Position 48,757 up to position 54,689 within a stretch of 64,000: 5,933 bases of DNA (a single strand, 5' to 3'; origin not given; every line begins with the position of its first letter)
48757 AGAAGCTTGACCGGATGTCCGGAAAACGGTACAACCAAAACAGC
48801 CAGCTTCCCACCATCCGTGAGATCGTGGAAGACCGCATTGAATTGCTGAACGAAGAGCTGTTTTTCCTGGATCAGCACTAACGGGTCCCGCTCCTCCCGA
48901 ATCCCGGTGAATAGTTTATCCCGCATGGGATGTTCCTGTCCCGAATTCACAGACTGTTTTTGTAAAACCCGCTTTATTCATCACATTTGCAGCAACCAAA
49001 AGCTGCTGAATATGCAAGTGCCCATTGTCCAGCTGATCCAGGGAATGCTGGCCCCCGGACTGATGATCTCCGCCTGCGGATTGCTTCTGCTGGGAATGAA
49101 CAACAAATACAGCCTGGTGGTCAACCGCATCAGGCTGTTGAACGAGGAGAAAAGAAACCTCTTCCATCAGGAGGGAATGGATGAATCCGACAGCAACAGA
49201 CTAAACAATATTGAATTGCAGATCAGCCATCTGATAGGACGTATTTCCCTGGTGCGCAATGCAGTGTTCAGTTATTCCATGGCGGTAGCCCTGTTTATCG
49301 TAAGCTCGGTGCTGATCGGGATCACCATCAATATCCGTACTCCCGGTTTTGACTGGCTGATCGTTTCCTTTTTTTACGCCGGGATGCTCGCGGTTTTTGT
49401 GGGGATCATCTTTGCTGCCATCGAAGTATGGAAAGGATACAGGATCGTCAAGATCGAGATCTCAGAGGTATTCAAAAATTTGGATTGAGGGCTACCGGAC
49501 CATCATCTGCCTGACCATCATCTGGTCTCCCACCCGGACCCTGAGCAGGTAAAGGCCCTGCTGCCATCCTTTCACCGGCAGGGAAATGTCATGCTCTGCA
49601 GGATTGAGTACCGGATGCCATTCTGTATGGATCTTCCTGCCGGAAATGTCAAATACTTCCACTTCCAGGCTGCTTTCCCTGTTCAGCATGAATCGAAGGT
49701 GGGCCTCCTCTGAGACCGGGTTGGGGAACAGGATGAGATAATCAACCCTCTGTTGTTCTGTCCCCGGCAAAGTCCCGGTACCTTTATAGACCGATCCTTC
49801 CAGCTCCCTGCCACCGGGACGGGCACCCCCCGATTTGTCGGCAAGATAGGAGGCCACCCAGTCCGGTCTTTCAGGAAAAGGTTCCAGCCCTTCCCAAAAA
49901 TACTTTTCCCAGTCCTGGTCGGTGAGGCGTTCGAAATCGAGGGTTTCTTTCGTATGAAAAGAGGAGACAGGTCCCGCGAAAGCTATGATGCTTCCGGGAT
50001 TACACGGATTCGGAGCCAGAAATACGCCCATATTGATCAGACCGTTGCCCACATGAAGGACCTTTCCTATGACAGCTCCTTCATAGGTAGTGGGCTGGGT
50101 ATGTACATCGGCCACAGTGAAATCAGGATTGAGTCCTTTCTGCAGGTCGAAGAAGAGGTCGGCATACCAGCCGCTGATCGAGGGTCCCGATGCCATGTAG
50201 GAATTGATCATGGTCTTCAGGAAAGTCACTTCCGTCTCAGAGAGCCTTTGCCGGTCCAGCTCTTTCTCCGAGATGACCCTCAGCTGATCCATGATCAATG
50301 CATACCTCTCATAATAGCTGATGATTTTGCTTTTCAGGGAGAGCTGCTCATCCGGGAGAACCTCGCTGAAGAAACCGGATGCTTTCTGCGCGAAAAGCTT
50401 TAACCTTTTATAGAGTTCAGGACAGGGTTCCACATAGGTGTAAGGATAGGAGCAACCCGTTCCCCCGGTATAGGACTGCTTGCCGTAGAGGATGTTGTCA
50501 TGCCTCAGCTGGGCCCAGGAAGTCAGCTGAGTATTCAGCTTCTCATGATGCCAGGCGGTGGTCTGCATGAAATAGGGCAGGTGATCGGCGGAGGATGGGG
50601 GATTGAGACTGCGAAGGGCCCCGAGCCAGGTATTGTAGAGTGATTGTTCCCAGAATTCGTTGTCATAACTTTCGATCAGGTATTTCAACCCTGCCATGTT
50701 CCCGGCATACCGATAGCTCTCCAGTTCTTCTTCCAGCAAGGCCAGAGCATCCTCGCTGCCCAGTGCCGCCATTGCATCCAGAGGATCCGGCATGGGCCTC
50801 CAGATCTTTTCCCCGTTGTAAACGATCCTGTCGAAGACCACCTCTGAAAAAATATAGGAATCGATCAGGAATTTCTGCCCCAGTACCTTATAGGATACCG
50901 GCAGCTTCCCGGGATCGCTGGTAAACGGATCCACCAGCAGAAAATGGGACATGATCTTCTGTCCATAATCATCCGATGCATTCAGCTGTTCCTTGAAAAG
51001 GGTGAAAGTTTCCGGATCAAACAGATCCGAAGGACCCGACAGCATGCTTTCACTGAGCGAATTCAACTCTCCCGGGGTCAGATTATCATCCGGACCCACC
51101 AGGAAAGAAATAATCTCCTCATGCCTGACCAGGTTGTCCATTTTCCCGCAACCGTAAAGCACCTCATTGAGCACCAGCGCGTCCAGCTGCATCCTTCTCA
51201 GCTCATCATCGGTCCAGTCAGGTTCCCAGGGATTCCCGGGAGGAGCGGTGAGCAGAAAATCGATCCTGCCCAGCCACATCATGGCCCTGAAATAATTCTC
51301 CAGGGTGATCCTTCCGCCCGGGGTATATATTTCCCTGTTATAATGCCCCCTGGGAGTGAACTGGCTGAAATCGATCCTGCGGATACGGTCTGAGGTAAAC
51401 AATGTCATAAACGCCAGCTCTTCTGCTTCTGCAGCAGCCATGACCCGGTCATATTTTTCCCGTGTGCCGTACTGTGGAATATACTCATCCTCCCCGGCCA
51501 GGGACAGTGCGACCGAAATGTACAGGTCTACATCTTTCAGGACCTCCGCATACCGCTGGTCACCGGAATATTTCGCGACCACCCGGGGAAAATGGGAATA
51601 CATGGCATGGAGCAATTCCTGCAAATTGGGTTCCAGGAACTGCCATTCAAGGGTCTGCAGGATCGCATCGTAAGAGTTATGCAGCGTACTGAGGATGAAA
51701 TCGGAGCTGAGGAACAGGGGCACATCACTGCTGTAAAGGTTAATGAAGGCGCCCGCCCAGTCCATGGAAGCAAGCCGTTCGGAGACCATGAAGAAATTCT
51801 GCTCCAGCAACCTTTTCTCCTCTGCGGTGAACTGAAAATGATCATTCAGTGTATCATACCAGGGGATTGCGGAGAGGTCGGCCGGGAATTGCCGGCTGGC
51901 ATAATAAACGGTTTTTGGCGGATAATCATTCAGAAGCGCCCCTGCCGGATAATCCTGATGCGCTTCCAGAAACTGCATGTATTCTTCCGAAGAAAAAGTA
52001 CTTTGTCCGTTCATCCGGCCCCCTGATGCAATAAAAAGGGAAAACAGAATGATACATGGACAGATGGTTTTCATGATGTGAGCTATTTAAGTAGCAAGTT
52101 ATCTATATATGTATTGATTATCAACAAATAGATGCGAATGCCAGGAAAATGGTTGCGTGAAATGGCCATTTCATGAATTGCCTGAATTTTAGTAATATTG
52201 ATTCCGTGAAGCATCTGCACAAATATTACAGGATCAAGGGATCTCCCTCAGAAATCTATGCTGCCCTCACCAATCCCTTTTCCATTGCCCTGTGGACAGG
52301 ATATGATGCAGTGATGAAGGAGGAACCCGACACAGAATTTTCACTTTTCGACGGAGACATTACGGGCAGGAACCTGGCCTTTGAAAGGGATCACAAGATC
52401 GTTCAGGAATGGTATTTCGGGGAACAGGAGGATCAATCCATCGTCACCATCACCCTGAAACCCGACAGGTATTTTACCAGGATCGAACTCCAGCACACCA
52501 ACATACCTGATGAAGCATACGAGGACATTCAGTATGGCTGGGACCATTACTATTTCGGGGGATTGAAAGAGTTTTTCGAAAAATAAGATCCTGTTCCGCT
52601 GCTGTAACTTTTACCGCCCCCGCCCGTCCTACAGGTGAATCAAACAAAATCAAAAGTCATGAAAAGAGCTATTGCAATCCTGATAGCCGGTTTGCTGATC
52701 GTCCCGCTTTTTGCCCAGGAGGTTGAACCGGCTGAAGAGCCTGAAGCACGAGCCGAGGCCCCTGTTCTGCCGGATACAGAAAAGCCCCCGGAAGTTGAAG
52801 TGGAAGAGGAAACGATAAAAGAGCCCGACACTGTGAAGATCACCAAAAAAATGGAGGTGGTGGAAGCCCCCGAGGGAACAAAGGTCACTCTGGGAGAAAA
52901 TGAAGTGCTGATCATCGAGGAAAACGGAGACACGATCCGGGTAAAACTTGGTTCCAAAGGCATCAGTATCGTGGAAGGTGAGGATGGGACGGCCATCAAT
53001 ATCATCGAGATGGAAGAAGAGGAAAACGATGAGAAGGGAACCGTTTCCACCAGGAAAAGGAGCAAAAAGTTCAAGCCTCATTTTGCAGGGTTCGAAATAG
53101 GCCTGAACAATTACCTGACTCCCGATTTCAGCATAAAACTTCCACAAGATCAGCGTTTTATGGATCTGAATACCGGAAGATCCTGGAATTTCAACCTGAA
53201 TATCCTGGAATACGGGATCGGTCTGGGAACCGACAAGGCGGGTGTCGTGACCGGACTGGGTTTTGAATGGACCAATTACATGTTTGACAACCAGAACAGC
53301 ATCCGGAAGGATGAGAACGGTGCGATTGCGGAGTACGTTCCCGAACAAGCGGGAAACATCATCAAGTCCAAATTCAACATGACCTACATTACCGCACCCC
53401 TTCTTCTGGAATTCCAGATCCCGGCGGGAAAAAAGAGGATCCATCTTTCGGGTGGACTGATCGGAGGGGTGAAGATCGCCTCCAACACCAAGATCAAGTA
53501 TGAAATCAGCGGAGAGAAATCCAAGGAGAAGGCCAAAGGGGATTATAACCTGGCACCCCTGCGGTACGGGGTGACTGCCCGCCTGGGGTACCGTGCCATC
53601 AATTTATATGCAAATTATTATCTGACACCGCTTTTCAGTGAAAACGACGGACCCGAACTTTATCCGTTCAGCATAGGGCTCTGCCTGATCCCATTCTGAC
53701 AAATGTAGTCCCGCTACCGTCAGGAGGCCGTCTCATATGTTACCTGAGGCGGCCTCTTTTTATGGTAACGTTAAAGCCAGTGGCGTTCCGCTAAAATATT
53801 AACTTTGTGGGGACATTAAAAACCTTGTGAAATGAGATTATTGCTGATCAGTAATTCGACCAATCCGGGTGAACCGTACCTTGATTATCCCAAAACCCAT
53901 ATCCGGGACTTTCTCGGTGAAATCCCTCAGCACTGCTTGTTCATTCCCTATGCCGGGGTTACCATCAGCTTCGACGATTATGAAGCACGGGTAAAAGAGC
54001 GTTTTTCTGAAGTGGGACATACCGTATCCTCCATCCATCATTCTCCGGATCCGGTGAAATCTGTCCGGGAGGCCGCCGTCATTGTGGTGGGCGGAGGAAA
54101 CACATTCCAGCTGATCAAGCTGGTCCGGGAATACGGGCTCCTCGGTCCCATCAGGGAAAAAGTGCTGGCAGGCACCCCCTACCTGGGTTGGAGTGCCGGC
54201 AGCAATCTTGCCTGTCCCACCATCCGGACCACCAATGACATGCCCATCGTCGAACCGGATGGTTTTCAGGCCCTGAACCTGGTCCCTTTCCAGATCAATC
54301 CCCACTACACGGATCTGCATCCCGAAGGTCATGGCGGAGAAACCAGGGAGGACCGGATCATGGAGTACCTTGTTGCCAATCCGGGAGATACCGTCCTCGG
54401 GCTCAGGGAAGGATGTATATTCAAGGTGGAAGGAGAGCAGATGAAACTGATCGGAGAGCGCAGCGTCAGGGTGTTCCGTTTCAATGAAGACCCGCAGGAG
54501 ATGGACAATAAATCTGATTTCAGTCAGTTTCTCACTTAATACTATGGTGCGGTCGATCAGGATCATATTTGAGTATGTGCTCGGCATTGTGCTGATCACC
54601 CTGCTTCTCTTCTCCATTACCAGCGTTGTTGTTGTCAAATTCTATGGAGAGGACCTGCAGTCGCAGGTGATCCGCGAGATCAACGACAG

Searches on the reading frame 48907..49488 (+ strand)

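Call 36: search_protein_families(library=pfam, proteins=[window:48907-49488:+])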
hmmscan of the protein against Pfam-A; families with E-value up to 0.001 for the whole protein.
window:48907-49488:+ (193 aa): 1 family
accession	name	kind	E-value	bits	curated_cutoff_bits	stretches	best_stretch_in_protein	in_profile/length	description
PF11026.13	DUF2721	-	2.3e-22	79.7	28.3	1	47-181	1-127/129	Protein of unknown function (DUF2721)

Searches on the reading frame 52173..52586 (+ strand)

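Call 53: search_protein_families(library=pfam, proteins=[window:52173-52586:+])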
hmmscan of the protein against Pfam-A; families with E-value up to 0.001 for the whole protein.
window:52173-52586:+ (137 aa): 1 family
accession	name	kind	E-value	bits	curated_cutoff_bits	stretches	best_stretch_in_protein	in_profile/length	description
PF08327.17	AHSA1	-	2.8e-15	57.1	22.1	1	24-136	3-125/125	Activator of Hsp90 ATPase homolog 1-like protein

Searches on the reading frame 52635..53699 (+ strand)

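Call 53: search_protein_families(library=pfam, proteins=[window:52635-53699:+])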
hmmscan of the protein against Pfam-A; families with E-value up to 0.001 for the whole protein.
window:52635-53699:+ (354 aa): 1 family
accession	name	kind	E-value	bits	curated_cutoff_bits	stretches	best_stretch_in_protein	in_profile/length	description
PF13568.12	OMP_b-brl_2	-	1.1e-07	32.5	27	1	200-330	52-168/175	Outer membrane protein beta-barrel domain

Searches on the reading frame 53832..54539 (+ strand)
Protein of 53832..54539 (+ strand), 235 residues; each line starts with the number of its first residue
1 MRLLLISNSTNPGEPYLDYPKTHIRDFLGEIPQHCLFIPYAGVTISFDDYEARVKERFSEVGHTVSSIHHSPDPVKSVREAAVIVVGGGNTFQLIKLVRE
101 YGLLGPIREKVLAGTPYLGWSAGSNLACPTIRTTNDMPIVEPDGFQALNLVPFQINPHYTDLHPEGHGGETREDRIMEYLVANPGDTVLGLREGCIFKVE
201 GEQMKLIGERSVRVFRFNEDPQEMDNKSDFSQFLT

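Call 36: search_protein_families(library=pfam, proteins=[window:53832-54539:+])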
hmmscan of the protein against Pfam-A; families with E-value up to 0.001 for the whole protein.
window:53832-54539:+ (235 aa): 1 family
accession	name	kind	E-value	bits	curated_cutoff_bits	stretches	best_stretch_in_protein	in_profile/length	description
PF03575.23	Peptidase_S51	-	3.9e-62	210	23.9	1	3-207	1-206/206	Peptidase family S51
